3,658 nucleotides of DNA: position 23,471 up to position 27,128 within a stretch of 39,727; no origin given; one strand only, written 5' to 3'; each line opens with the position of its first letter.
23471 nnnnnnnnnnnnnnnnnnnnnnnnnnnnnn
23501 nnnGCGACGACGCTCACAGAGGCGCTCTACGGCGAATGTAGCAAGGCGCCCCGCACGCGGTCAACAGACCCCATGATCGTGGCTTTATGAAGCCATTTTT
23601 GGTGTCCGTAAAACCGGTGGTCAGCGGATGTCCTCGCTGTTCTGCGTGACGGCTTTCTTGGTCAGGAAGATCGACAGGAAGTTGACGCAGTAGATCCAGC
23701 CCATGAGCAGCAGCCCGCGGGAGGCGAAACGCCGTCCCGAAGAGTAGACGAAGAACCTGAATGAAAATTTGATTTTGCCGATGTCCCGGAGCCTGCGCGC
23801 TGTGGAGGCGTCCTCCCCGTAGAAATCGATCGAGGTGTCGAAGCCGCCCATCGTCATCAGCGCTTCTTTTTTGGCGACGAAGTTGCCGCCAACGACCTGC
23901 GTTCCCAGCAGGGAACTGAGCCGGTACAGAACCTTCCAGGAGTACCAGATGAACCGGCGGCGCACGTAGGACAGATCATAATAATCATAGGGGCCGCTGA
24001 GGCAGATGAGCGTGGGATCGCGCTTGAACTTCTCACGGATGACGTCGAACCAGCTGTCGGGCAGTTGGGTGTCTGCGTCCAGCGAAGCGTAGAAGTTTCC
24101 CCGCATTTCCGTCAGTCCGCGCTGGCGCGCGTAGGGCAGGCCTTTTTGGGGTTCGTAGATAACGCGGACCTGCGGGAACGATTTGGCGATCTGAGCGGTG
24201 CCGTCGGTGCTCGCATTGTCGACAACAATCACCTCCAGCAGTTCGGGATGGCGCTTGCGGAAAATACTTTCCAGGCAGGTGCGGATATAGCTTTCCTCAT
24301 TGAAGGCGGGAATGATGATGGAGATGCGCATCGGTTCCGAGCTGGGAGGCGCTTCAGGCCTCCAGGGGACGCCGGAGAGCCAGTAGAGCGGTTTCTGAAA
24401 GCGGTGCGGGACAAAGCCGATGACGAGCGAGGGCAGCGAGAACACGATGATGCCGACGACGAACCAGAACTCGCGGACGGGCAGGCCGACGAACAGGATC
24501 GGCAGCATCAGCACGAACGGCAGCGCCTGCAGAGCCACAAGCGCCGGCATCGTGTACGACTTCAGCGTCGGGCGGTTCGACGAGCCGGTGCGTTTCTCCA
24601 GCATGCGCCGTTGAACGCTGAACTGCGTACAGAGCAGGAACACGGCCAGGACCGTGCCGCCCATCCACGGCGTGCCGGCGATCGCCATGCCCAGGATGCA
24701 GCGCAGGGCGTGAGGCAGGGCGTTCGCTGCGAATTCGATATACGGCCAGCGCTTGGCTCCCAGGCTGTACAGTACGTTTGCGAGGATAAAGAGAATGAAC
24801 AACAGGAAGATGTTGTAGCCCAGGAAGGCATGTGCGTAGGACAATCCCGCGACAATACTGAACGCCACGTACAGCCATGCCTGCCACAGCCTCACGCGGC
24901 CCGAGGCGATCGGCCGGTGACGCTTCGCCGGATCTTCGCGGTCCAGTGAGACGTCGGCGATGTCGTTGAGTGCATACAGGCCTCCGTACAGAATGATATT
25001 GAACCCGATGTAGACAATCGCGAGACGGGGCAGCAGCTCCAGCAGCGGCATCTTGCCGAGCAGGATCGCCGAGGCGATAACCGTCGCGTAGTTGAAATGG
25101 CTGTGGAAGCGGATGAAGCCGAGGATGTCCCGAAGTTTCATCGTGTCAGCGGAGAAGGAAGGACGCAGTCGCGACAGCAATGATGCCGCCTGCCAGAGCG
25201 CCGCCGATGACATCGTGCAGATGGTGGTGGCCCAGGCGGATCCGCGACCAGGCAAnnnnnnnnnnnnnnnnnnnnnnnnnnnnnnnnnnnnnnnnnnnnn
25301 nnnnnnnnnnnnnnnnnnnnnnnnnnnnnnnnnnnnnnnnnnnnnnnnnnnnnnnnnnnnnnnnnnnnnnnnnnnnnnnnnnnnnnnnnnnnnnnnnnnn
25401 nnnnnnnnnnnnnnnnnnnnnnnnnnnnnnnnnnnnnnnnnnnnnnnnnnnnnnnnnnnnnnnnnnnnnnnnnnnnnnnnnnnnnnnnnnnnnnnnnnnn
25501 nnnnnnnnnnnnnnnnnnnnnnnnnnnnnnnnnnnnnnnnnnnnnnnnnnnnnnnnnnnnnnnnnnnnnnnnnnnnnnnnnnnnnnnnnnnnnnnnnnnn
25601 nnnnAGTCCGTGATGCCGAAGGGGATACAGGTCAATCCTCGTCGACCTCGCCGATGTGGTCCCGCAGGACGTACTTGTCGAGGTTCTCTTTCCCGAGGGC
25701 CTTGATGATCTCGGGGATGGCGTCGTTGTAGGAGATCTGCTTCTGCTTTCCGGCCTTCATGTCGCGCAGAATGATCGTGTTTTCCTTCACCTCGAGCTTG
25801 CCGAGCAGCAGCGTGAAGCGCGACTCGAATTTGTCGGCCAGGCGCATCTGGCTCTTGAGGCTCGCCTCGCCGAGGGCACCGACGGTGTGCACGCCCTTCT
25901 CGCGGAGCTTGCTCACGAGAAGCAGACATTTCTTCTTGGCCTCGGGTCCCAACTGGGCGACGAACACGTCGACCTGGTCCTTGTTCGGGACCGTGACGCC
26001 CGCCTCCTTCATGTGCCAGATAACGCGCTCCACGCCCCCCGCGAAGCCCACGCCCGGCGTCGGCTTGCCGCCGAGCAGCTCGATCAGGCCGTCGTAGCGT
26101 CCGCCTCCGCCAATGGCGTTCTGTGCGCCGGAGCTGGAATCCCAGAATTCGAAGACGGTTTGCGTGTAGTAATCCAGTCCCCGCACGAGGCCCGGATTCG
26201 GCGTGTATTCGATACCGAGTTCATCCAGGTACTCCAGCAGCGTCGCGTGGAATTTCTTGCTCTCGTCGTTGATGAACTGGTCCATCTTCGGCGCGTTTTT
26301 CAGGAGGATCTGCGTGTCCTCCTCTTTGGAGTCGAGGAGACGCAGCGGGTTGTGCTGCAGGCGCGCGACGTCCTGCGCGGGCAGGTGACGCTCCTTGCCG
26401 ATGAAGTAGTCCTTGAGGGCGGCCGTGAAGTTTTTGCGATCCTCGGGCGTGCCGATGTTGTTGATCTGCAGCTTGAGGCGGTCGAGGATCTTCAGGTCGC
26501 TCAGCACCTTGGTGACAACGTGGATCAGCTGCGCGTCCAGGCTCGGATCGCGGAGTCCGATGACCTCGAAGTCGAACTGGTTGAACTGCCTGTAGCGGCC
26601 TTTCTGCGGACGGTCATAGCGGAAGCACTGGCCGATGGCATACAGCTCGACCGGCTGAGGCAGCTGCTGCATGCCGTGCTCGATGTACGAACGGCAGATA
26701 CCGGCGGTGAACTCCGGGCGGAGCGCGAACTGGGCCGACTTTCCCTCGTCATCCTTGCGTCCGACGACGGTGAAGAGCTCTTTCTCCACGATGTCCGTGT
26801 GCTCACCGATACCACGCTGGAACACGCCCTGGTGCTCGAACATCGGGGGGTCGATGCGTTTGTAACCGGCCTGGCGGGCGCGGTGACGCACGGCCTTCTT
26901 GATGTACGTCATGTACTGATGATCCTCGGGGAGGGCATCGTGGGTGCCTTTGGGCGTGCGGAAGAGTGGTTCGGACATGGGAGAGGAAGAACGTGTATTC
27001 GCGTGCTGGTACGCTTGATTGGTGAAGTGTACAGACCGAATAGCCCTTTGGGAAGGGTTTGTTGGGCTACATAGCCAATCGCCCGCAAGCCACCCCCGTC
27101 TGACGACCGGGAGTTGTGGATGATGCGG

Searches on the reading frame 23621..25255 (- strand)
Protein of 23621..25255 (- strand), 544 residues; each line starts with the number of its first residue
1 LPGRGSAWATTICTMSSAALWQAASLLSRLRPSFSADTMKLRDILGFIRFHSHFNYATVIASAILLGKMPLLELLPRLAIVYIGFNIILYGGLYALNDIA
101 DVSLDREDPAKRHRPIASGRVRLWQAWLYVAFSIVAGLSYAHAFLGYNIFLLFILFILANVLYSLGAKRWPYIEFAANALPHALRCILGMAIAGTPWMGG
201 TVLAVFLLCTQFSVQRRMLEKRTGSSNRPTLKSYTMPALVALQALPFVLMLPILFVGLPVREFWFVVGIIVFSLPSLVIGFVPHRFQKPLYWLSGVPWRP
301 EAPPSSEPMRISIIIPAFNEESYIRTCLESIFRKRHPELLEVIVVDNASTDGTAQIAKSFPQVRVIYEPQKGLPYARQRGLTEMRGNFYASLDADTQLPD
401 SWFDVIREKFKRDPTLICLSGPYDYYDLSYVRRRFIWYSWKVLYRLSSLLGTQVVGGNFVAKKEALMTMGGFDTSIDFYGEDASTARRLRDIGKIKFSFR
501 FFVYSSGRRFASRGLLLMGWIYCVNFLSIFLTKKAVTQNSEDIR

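Call 3: search_protein_families(library=pfam, proteins=[window:23621-25255:-], max_evalue=0.01)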
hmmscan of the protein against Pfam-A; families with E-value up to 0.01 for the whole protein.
window:23621-25255:- (544 aa): 4 families
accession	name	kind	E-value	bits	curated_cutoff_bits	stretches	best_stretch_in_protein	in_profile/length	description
PF00535.33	Glycos_transf_2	-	8.5e-30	104.3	23.3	1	312-440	1-137/168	Glycosyl transferase family 2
PF01040.23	UbiA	-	4.2e-17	62.7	34.2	1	67-275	12-224/250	UbiA prenyltransferase family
PF13641.12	Glyco_tranf_2_3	-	5.5e-08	33.5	27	1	310-413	2-113/230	Glycosyltransferase like family 2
PF10111.15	Glyco_tranf_2_2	-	0.00019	21.4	27.3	1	312-396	1-92/276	Glycosyltransferase like family 2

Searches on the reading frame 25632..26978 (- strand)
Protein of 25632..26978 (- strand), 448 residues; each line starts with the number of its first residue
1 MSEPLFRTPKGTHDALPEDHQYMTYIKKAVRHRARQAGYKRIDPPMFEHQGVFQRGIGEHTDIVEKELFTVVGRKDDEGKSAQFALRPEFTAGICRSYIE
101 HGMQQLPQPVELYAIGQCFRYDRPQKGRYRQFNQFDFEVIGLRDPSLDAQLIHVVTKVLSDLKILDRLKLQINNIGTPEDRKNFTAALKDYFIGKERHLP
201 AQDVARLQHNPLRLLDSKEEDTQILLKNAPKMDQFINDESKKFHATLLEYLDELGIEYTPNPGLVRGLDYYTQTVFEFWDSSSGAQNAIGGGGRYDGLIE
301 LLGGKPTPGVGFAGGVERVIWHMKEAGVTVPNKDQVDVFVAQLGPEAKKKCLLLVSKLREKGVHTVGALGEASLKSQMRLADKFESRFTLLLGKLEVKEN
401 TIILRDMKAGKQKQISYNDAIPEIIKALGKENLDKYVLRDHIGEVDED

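Call 3: search_protein_families(library=pfam, proteins=[window:25632-26978:-], max_evalue=0.01)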
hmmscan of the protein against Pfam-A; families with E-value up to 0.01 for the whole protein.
window:25632-26978:- (448 aa): 4 families
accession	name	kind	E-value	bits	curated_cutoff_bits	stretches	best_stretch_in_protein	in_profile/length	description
PF13393.11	tRNA-synt_His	-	1e-35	123.9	25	1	11-319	1-308/308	Histidyl-tRNA synthetase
PF00587.30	tRNA-synt_2b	-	1.4e-13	51.7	29.3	1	81-291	8-133/179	tRNA synthetase class II core domain (G, H, P, S and T)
PF03129.25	HGTP_anticodon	-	1e-09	38.8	21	1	337-425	1-92/94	Anticodon binding domain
PF01409.25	tRNA-synt_2d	-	0.0048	16.8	19.8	1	29-160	25-151/246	tRNA synthetases class II core domain (F)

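Call 14: find_related_loci(query=window:25632-26978:-, collection=genome_contigs, flank=10000)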
Query window:25632-26978:- (448 aa) in genome_contigs; peptide patterns used: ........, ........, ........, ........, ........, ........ (x = any residue, [..] = any of these).
165 stretches matched a pattern; 113 encode a relative of the query (tblastn E <= 1e-3); the best 80 are kept; 80 distinct loci.
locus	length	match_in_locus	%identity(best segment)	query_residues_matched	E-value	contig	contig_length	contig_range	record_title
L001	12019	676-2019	99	1-448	0e+0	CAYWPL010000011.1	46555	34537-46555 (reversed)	MAG TPA_asm: uncultured Candidatus Peribacteria bacterium isolate SRP192515_co2_160 genome assembly, contig: NODE_471_le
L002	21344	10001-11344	86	1-448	0e+0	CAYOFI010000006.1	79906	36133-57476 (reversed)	MAG TPA_asm: uncultured Candidatus Peribacteria bacterium isolate SRP278252_co2_829 genome assembly, contig: NODE_442_le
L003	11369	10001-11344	84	1-448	0e+0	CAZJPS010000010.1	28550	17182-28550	MAG TPA_asm: uncultured Candidatus Peribacteria bacterium isolate binchicken_co346_29 genome assembly, contig: NODE_303_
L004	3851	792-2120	83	1-443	0e+0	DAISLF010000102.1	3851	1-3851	MAG TPA_asm: Candidatus Peribacteria bacterium isolate CTOTU41302 NODE_20793_length_3851_cov_3.917545, whole genome shot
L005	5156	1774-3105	82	1-444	0e+0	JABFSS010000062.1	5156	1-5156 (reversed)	MAG: Candidatus Peribacteraceae bacterium isolate WB-IL-18 seq_10966, whole genome shotgun sequence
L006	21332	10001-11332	82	1-444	0e+0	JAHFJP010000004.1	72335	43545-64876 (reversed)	MAG: Candidatus Peribacteria bacterium isolate nzgw389 NODE_438_length_72336_cov_12.777498, whole genome shotgun sequenc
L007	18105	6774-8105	81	1-444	0e+0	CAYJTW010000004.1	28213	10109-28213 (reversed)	MAG TPA_asm: uncultured Candidatus Peribacteria bacterium isolate ERP125453_co1_133 genome assembly, contig: NODE_1434_l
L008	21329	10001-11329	82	1-443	0e+0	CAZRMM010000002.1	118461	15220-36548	MAG TPA_asm: uncultured Candidatus Peribacteria bacterium isolate binchicken_co105_226 genome assembly, contig: NODE_145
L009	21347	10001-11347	82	1-448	0e+0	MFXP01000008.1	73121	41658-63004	MAG: Candidatus Peribacteria bacterium RIFCSPHIGHO2_01_FULL_51_35 rifcsphigho2_01_scaffold_3142, whole genome shotgun se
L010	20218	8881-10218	83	1-446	0e+0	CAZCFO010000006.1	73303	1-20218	MAG TPA_asm: uncultured Candidatus Peribacteria bacterium isolate SRP292972_co3_91 genome assembly, contig: NODE_350_len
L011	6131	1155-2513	80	1-444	0e+0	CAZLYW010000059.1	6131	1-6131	MAG TPA_asm: uncultured Candidatus Peribacteria bacterium isolate binchicken_co21_414 genome assembly, contig: NODE_1510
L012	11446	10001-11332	80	1-444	0e+0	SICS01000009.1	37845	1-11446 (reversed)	MAG: Candidatus Peribacteria bacterium isolate Baikal-deep-G211 BACOMB-C4643, whole genome shotgun sequence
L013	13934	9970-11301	82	1-443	0e+0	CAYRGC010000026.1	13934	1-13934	MAG TPA_asm: uncultured Candidatus Peribacteria bacterium isolate SRP278252_co2_153 genome assembly, contig: NODE_9152_l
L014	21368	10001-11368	81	1-448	0e+0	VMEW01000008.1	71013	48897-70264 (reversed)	MAG: Candidatus Peregrinibacteria bacterium Greene0416_19 Greene041619_scaffold_413, whole genome shotgun sequence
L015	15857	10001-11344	80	1-448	0e+0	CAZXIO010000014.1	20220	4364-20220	MAG TPA_asm: uncultured Candidatus Peribacteria bacterium isolate ERP125453_co2_86 genome assembly, contig: NODE_857_len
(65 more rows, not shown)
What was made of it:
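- Organism and synteny: hisS-anchored loci are all Peribacteria/Peregrinibacteria (call 14).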
